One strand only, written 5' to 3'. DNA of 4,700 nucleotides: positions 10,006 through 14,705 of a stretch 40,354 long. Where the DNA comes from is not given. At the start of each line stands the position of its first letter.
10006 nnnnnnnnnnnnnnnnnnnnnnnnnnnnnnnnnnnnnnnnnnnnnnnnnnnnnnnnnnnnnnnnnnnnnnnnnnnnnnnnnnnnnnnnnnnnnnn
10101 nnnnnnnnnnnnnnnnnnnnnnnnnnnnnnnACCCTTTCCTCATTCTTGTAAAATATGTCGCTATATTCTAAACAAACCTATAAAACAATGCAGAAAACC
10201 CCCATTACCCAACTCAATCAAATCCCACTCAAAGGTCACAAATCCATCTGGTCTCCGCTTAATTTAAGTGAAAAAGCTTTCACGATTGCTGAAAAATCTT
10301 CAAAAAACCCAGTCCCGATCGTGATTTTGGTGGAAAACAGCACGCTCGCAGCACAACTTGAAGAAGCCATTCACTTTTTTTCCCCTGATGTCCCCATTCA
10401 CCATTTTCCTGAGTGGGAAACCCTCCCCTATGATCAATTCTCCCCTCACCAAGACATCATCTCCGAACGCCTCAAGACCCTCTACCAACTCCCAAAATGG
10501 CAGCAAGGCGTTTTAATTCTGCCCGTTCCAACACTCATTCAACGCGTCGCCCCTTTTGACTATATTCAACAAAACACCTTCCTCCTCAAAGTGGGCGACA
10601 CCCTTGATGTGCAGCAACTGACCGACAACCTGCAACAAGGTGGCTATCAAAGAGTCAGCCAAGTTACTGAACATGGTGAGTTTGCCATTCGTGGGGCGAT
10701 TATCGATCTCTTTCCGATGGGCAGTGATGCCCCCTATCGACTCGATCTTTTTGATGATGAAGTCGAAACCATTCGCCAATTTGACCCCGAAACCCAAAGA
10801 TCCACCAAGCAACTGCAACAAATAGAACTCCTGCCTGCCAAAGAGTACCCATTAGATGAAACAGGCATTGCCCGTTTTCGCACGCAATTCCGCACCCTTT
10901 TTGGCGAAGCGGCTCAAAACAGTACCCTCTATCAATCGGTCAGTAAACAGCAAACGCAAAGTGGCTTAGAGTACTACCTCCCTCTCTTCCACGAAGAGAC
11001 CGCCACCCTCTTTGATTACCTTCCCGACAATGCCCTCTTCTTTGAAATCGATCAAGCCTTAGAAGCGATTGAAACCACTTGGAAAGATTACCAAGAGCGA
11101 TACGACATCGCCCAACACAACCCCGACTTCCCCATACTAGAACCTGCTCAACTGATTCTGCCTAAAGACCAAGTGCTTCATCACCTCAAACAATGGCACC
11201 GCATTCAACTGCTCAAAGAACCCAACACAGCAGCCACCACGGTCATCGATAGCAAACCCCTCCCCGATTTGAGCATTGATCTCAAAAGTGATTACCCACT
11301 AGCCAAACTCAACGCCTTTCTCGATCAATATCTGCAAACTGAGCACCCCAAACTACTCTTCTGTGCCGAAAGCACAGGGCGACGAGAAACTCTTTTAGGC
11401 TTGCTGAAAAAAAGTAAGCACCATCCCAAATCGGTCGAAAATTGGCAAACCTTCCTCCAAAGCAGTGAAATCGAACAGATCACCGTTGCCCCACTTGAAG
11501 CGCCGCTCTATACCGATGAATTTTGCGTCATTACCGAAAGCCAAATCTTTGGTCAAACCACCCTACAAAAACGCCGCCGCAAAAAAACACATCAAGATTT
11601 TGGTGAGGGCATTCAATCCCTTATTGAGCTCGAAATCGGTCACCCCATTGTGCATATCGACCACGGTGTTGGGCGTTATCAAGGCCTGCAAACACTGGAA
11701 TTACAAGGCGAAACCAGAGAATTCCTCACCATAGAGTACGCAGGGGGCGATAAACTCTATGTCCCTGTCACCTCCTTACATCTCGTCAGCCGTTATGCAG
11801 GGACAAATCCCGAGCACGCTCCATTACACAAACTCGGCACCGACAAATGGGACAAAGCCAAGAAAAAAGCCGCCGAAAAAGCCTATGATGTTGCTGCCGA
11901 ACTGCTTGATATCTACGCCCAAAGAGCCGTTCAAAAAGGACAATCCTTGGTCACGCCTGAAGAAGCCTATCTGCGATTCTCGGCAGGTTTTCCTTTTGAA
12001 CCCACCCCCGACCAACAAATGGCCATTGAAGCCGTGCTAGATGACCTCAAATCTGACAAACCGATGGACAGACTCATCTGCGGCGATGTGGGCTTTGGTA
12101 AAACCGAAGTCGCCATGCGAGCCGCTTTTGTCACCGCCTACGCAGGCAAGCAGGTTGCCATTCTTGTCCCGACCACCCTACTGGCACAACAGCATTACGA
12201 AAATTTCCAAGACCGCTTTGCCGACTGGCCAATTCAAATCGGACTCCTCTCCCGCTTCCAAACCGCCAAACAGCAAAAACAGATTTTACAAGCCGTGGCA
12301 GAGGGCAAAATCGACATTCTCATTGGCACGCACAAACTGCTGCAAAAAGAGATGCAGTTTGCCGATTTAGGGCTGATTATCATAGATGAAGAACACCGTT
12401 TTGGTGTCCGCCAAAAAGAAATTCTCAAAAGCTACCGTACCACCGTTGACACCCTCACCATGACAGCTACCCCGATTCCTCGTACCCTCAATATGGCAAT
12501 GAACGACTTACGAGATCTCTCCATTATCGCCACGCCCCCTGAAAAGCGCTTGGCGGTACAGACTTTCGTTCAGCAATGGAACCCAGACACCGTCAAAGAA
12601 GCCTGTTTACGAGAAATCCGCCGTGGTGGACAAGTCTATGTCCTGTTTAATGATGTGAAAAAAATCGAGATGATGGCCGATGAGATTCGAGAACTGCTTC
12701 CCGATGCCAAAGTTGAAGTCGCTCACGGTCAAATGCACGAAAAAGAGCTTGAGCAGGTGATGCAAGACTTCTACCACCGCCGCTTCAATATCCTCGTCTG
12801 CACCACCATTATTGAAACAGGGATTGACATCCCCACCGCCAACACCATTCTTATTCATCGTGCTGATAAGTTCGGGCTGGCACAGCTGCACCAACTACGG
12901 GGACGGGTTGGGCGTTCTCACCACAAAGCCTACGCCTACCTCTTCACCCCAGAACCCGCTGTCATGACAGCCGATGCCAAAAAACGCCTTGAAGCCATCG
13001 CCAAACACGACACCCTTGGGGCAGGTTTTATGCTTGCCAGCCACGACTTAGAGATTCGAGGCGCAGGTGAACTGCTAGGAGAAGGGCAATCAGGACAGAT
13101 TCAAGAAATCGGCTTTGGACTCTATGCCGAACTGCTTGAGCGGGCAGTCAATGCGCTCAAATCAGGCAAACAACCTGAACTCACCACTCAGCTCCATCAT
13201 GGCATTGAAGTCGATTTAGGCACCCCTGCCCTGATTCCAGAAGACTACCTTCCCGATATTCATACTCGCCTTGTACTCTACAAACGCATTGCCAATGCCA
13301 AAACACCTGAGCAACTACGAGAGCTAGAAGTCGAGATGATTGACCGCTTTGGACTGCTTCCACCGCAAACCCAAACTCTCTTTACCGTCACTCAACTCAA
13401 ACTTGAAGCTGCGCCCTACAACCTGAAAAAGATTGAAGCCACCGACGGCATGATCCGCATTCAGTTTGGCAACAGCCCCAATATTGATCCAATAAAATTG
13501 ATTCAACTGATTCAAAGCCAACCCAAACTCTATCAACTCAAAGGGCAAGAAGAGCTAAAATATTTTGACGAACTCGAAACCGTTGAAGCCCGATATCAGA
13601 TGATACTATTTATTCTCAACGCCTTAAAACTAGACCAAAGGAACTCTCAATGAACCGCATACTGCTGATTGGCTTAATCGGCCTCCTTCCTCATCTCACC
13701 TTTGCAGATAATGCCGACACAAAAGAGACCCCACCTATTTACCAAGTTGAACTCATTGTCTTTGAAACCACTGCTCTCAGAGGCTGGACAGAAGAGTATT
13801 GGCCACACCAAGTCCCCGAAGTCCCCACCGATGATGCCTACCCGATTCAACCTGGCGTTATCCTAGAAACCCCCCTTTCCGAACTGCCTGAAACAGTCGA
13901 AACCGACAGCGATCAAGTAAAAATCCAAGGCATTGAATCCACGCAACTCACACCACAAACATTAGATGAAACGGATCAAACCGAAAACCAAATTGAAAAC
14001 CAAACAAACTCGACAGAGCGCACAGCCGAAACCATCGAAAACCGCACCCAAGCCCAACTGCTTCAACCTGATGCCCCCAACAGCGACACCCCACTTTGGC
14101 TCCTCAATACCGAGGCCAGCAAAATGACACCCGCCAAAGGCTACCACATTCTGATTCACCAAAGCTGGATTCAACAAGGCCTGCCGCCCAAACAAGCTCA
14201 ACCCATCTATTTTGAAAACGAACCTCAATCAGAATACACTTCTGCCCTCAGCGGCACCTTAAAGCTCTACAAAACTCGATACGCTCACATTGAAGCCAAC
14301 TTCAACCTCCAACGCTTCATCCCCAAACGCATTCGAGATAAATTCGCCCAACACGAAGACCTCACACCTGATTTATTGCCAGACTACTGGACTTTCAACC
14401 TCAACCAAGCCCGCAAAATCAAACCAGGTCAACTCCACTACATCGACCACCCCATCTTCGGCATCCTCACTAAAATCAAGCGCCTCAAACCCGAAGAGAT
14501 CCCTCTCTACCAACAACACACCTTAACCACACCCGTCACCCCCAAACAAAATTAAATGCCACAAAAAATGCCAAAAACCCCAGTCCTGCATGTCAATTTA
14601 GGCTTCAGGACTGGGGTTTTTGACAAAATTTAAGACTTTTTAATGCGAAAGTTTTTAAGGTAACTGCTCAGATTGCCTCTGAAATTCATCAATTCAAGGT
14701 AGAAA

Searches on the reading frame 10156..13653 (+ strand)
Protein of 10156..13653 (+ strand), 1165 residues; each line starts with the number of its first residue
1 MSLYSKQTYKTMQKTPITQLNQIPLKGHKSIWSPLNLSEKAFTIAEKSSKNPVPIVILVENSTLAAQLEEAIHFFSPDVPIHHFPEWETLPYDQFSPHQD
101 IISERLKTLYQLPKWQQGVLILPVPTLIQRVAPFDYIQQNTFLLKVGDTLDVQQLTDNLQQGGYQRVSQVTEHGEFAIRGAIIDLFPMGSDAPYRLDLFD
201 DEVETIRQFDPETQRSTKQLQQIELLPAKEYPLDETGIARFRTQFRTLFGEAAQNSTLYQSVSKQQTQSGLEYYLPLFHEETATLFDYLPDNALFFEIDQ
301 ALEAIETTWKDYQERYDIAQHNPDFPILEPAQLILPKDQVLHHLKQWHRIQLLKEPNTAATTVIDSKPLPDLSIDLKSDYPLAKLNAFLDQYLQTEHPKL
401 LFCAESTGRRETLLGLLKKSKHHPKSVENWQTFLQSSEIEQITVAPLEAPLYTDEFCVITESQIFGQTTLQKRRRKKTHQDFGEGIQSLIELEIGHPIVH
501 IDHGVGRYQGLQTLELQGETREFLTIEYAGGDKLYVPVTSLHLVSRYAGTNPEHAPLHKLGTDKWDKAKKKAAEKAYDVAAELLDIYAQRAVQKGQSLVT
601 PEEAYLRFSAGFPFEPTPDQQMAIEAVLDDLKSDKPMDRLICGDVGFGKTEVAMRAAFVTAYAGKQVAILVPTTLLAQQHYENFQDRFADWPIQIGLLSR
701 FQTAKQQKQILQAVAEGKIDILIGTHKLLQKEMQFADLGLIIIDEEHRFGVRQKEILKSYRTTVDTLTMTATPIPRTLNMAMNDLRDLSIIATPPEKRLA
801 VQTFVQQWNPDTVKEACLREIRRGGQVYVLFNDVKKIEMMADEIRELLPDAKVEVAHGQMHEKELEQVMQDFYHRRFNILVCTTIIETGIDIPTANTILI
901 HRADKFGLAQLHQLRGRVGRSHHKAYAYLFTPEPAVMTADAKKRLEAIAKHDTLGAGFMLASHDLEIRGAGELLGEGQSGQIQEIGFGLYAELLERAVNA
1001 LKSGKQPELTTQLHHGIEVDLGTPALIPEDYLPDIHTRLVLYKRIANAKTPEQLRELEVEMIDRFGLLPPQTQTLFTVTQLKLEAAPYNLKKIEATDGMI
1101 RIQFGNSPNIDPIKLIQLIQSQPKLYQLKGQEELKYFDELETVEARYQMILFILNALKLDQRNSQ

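Call 44: search_protein_families(library=ncbifam, proteins=[window:10156-13653:+], max_evalue=0.00001)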
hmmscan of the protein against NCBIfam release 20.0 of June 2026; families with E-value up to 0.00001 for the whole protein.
window:10156-13653:+ (1165 aa): 34 families (the best 25 are shown)
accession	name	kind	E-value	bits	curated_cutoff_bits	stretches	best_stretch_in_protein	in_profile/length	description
NF007966.0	PRK10689.1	equivalog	0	1408.9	1329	1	27-1158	14-1143/1148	transcription-repair coupling factor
TIGR00580.2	mfd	equivalog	0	1072.9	800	1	160-1094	2-907/907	transcription-repair coupling factor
NF008168.0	PRK10917.2-2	equivalog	1.5e-127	427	718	1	589-998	337-756/795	ATP-dependent DNA helicase RecG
TIGR00643.1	recG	equivalog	1.5e-123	413.7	659.4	1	567-982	185-607/629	ATP-dependent DNA helicase RecG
NF008165.0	PRK10917.1-3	equivalog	2.2e-122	409.9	711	1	590-982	239-635/692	ATP-dependent DNA helicase RecG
NF008170.0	PRK10917.2-4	equivalog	5.1e-103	345.6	975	1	589-980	374-769/826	ATP-dependent DNA helicase RecG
NF008163.0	PRK10917.1-1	equivalog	1.1e-101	341.3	796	1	551-983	204-644/692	ATP-dependent DNA helicase RecG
NF008164.0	PRK10917.1-2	equivalog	1.5e-96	324.2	785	1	586-981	247-645/704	ATP-dependent DNA helicase RecG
NF008166.0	PRK10917.1-4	equivalog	1.7e-89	300.7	864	1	603-981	264-655/705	ATP-dependent DNA helicase RecG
NF008167.0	PRK10917.2-1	equivalog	2.7e-83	280.4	995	1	606-984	275-689/744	ATP-dependent DNA helicase RecG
NF008169.0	PRK10917.2-3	equivalog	4.5e-69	233.6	555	1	603-982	217-583/610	ATP-dependent DNA helicase RecG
NF003673.1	PRK05298.1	equivalog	5.1e-34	117.6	743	1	13-243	14-258/653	excinuclease ABC subunit UvrB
TIGR00631.1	uvrb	equivalog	5.6e-31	107.5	750.1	1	37-241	39-256/658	excinuclease ABC subunit UvrB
NF004070.0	PRK05580.2-2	equivalog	2.2e-24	85.6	921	1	614-755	195-331/729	primosomal protein N'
TIGR00595.1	priA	equivalog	8.3e-23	80.7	230.35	1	640-762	1-117/509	replication restart helicase PriA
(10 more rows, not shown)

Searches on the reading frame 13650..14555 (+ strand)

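Call 44: search_protein_families(library=ncbifam, proteins=[window:13650-14555:+], max_evalue=0.00001)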
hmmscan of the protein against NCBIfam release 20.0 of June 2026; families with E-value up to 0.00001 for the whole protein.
window:13650-14555:+ (301 aa): 0 families

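Call 94: search_protein_families(library=pfam, proteins=[window:13650-14555:+], max_evalue=0.00001)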
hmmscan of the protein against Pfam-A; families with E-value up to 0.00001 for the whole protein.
window:13650-14555:+ (301 aa): 1 family
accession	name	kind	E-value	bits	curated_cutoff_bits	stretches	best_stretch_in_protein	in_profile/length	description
PF10972.13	CsiV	-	4.9e-30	105.6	27.4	1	26-278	20-229/230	Peptidoglycan-binding protein, CsiV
